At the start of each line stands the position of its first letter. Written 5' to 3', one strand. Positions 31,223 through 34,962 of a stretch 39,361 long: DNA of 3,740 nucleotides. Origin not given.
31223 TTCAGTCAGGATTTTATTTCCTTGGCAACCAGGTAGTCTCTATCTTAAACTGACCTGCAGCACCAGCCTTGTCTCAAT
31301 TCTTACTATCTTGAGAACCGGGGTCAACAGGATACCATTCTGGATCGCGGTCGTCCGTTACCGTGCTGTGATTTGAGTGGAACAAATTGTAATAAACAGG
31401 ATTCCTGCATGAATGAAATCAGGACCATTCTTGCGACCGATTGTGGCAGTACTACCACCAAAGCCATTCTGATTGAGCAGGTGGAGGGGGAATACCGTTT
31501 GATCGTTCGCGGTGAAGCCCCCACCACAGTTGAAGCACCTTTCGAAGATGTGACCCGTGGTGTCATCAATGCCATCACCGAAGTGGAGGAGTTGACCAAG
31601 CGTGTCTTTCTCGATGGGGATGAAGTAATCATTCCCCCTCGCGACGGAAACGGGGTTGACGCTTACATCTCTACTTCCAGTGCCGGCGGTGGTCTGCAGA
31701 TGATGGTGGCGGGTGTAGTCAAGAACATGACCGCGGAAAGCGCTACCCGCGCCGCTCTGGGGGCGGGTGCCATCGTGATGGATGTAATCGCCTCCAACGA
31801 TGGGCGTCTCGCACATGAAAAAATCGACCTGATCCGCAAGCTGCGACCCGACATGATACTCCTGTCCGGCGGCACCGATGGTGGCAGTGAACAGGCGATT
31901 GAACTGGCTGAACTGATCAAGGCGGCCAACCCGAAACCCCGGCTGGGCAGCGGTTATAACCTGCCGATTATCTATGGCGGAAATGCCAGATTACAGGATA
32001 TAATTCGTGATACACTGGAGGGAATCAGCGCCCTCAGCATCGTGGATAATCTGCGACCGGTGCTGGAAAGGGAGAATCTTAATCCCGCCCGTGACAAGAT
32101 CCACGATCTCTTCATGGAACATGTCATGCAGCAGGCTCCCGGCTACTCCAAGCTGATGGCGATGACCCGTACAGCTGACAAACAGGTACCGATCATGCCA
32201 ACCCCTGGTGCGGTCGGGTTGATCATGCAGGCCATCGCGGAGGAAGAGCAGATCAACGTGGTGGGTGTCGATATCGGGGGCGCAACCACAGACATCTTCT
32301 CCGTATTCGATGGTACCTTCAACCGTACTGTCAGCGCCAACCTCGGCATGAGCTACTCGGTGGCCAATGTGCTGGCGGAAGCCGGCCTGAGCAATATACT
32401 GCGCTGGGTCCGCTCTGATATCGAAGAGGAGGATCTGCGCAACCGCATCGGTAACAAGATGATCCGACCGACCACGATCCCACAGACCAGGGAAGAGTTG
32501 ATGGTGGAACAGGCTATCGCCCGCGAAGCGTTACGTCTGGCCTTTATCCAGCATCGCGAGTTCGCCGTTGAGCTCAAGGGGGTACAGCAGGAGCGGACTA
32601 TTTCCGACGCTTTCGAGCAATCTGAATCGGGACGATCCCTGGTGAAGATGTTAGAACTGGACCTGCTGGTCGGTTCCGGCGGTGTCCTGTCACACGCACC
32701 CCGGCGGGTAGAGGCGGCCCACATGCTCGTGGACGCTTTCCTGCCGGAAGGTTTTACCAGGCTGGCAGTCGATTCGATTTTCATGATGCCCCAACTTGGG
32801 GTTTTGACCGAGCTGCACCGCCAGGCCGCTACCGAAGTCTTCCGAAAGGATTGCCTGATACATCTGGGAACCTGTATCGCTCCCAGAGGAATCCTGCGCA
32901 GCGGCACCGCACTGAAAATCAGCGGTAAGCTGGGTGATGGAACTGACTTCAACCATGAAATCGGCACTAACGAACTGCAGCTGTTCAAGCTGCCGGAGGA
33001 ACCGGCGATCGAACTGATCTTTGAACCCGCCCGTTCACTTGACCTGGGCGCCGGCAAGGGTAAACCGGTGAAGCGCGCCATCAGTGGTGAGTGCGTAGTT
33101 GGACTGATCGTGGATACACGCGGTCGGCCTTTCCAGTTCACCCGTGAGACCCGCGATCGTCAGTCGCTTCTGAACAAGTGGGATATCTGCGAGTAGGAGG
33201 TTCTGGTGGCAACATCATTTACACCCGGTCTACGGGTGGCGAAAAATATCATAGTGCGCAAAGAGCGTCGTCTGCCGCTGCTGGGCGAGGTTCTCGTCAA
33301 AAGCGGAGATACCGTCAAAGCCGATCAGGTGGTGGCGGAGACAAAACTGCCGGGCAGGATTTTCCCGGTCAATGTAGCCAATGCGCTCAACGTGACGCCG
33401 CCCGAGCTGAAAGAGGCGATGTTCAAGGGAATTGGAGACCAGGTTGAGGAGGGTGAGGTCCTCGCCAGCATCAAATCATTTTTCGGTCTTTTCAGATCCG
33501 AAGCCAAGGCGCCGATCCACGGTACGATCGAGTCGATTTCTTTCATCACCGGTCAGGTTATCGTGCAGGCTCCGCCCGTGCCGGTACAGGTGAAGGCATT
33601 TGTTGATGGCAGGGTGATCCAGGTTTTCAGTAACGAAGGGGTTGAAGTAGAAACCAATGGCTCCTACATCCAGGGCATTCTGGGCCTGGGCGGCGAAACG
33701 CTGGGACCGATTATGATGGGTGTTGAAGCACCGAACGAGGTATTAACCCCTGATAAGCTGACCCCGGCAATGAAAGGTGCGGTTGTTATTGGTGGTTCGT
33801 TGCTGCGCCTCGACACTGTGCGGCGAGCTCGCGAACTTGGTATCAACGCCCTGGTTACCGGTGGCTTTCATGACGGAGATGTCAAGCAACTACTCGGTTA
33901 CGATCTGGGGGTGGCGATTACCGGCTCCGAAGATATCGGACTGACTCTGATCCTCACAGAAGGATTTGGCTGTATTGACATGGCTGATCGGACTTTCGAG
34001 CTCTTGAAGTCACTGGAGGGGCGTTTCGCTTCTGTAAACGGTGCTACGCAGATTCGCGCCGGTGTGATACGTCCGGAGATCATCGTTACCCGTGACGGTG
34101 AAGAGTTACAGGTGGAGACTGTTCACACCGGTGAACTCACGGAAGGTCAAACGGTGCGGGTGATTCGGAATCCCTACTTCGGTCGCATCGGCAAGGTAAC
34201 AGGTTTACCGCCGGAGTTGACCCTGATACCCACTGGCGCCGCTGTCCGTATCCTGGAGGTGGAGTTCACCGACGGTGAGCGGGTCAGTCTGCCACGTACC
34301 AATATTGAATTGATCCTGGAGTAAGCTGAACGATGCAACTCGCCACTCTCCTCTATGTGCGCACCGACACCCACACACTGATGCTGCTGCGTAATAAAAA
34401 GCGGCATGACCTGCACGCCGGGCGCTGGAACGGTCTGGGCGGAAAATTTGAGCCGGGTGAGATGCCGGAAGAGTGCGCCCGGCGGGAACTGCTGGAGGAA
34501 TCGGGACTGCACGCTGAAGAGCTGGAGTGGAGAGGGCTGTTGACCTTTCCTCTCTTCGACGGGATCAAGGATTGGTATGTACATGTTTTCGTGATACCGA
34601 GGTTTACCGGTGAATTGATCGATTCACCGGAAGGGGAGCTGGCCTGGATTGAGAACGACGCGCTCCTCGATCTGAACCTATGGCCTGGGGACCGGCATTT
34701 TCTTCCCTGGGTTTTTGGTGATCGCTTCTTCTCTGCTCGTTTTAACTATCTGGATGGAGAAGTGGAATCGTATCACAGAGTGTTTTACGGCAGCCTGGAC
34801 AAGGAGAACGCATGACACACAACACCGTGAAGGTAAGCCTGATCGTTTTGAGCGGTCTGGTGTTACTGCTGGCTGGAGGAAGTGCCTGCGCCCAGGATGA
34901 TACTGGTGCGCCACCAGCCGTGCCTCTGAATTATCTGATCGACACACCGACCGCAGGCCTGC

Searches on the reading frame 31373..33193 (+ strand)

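Call 13: search_protein_families(library=pfam, proteins=[window:31373-33193:+], max_evalue=0.001)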
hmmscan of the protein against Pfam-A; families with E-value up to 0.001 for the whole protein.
window:31373-33193:+ (607 aa): 2 families
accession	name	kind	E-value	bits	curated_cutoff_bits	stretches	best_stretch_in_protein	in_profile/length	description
PF13941.12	MutL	-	1.2e-121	407.1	27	1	19-494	1-450/450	MutL protein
PF01968.24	Hydantoinase_A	-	4e-07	30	22.9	1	276-325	62-110/291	Hydantoinase/oxoprolinase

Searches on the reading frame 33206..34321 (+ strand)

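Call 13: search_protein_families(library=pfam, proteins=[window:33206-34321:+], max_evalue=0.001)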
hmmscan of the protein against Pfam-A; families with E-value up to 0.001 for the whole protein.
window:33206-34321:+ (372 aa): 1 family
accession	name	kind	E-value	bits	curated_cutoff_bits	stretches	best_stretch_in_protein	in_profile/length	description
PF00364.28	Biotin_lipoyl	-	1.7e-06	28.2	22.1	0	28-45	18-35/73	Biotin-requiring enzyme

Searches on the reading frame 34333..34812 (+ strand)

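Call 13: search_protein_families(library=pfam, proteins=[window:34333-34812:+], max_evalue=0.001)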
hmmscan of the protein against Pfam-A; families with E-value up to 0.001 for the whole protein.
window:34333-34812:+ (160 aa): 2 families
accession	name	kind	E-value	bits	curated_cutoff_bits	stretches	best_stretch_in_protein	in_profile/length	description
PF00293.34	NUDIX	-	5e-20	72.3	21.1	1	4-127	5-134/134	NUDIX domain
PF14815.12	NUDIX_4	-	0.00055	20.1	35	1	16-123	11-110/113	NUDIX domain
